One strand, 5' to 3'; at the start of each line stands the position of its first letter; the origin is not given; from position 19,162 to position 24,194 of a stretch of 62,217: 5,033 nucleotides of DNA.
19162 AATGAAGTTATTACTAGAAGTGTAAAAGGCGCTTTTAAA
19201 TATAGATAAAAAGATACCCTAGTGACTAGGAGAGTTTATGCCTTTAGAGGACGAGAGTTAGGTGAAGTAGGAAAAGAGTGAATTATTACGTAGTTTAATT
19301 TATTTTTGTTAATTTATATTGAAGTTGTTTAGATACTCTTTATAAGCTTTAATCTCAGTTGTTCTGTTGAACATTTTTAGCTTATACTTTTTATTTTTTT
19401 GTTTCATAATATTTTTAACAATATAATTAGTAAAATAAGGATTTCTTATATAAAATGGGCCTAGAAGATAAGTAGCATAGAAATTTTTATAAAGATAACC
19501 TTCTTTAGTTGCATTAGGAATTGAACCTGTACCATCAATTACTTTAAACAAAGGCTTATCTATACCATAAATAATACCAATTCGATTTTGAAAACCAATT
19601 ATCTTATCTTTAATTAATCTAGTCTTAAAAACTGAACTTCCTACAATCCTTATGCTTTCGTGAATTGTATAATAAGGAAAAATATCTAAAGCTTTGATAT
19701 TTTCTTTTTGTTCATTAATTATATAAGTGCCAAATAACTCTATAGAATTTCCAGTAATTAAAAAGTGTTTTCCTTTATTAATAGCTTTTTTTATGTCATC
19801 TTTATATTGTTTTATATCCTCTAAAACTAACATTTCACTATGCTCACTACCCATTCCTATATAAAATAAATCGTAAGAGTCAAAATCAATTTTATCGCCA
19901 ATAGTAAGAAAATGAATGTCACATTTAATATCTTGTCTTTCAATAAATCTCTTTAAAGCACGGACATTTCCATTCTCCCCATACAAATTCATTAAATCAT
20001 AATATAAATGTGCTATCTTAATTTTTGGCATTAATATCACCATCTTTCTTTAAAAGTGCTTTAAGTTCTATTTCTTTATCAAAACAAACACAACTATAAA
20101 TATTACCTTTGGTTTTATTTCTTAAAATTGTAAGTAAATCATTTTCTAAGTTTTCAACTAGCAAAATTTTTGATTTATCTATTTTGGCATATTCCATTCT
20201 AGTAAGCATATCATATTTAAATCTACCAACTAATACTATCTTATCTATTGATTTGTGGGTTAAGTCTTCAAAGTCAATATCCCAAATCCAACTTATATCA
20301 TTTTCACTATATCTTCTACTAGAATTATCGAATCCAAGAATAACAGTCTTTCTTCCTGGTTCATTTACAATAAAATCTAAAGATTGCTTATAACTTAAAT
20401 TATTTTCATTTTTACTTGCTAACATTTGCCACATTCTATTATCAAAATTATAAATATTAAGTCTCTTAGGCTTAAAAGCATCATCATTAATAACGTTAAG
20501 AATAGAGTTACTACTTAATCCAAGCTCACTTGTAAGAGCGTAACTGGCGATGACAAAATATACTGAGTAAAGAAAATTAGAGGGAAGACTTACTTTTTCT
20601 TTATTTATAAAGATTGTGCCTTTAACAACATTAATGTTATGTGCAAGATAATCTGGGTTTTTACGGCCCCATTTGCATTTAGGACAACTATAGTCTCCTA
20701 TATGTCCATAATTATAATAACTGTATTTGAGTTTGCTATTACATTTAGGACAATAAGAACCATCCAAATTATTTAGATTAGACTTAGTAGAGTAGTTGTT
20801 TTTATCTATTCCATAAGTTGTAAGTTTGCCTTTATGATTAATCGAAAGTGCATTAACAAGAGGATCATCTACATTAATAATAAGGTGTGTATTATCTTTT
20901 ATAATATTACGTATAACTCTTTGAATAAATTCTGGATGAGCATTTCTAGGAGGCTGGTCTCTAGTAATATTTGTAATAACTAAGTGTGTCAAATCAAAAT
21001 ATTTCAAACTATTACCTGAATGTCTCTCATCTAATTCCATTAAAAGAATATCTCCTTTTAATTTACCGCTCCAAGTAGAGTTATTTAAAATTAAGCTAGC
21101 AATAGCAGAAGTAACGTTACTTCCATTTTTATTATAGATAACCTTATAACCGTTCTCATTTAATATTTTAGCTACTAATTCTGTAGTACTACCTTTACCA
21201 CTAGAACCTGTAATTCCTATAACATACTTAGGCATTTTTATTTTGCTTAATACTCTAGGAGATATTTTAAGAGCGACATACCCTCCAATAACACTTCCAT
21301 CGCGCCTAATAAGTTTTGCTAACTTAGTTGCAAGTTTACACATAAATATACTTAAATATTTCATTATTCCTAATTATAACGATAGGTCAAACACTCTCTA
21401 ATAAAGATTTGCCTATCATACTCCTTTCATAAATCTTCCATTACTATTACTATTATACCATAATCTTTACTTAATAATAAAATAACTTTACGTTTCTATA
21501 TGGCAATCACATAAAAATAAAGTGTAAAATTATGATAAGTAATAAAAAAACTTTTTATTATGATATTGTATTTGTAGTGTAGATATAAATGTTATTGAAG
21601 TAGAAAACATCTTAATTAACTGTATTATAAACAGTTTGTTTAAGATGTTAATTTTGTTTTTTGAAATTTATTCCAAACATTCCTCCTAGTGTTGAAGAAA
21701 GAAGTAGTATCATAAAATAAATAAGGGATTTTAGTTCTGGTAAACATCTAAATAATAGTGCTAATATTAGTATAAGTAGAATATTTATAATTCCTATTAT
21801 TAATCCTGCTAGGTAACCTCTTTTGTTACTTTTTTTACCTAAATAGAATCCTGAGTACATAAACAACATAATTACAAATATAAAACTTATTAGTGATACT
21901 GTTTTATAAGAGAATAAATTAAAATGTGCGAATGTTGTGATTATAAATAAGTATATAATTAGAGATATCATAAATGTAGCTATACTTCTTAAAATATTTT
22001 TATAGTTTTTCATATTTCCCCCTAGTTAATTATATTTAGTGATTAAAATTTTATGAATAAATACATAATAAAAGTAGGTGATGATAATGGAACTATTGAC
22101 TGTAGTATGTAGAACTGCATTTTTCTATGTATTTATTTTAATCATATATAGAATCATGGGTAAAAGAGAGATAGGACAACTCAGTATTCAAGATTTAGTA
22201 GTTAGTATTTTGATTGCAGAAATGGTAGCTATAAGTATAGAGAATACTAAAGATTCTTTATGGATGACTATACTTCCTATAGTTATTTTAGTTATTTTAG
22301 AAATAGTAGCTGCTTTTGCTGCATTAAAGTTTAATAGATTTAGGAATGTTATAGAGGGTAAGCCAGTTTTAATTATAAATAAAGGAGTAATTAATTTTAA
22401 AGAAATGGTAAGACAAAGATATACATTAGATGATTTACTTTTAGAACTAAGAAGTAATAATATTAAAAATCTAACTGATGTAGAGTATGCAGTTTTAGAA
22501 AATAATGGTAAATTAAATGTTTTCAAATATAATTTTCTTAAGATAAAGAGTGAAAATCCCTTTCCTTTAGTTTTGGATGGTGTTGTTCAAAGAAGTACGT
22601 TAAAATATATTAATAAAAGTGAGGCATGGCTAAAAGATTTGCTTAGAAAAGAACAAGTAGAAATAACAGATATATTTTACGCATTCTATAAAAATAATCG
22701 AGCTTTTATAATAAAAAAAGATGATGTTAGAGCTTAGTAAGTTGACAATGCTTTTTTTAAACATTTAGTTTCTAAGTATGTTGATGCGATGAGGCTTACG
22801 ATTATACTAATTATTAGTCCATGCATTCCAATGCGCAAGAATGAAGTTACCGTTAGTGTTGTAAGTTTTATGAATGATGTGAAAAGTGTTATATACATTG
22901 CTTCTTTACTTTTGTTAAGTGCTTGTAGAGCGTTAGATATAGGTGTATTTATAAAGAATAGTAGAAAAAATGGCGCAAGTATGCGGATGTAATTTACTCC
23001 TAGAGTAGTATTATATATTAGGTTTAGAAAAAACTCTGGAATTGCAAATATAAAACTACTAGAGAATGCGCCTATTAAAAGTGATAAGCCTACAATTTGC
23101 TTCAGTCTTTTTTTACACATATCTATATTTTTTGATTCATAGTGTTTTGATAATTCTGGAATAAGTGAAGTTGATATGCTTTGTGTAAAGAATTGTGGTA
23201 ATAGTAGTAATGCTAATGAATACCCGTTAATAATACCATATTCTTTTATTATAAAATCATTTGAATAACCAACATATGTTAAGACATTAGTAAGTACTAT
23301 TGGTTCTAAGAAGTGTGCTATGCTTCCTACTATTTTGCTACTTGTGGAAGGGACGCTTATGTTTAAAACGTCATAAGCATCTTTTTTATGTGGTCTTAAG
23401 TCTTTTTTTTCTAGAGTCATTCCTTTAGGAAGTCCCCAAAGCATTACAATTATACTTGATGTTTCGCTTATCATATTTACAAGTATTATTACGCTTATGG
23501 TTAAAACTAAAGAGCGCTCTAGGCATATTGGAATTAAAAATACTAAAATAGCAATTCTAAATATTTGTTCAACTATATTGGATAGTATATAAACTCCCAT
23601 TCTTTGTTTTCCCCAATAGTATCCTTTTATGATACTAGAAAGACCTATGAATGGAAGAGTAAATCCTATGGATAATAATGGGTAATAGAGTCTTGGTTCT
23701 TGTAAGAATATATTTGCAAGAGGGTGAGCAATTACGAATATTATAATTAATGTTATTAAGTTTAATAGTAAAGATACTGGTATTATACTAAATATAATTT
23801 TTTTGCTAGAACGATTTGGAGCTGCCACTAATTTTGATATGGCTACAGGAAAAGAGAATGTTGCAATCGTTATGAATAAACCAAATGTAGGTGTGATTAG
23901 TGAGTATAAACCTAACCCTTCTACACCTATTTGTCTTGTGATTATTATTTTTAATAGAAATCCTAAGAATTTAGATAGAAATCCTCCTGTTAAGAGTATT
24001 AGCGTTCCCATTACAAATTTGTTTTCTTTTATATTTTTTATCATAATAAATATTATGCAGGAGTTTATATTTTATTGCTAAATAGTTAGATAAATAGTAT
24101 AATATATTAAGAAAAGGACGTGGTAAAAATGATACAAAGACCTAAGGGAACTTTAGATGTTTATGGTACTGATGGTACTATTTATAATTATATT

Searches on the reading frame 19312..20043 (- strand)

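Call 63: search_protein_families(library=pfam, proteins=[window:19312-20043:-], max_evalue=0.00001)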
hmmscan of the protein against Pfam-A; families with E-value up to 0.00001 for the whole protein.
window:19312-20043:- (244 aa): 1 family
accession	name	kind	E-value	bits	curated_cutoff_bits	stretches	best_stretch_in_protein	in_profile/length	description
PF07685.20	GATase_3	-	1.8e-14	54.3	27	1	9-198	1-192/196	CobB/CobQ-like glutamine amidotransferase domain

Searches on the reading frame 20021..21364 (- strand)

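Call 63: search_protein_families(library=pfam, proteins=[window:20021-21364:-], max_evalue=0.00001)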
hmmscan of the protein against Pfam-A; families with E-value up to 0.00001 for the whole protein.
window:20021-21364:- (448 aa): 2 families
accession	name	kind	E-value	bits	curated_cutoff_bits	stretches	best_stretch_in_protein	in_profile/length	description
PF08353.15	MurT_C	-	7.3e-19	68.2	25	1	321-422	4-101/110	MurT ligase C-terminal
PF08245.18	Mur_ligase_M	-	7.8e-11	42.7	24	1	51-199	1-161/200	Mur ligase middle domain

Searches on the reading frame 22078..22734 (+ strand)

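Call 63: search_protein_families(library=pfam, proteins=[window:22078-22734:+], max_evalue=0.00001)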
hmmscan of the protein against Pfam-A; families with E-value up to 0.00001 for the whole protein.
window:22078-22734:+ (219 aa): 1 family
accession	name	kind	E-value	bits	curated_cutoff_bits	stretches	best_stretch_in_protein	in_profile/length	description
PF04239.17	DUF421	-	3.3e-36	124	23.6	1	83-204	1-128/129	YetF C-terminal domain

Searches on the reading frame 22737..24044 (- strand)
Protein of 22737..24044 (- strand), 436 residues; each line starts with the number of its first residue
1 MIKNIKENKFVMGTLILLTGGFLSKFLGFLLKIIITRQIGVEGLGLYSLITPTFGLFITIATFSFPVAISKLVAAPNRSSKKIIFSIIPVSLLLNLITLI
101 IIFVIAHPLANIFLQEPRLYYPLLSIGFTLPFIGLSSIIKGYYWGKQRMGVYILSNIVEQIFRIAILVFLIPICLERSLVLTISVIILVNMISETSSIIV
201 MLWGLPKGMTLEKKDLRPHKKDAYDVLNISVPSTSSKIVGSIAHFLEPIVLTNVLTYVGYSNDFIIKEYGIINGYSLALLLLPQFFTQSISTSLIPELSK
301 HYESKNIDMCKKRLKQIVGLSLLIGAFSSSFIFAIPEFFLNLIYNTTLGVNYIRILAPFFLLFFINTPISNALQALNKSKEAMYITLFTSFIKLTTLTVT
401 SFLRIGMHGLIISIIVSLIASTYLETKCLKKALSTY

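Call 63: search_protein_families(library=pfam, proteins=[window:22737-24044:-], max_evalue=0.00001)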
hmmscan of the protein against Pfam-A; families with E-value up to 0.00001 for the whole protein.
window:22737-24044:- (436 aa): 2 families
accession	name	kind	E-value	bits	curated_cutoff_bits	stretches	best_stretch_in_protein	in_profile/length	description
PF01943.22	Polysacc_synt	-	6.3e-29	101.7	28.2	1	12-300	3-272/274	Polysaccharide biosynthesis protein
PF01554.23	MatE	-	4.5e-11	43.1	24.9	1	284-393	42-155/161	MatE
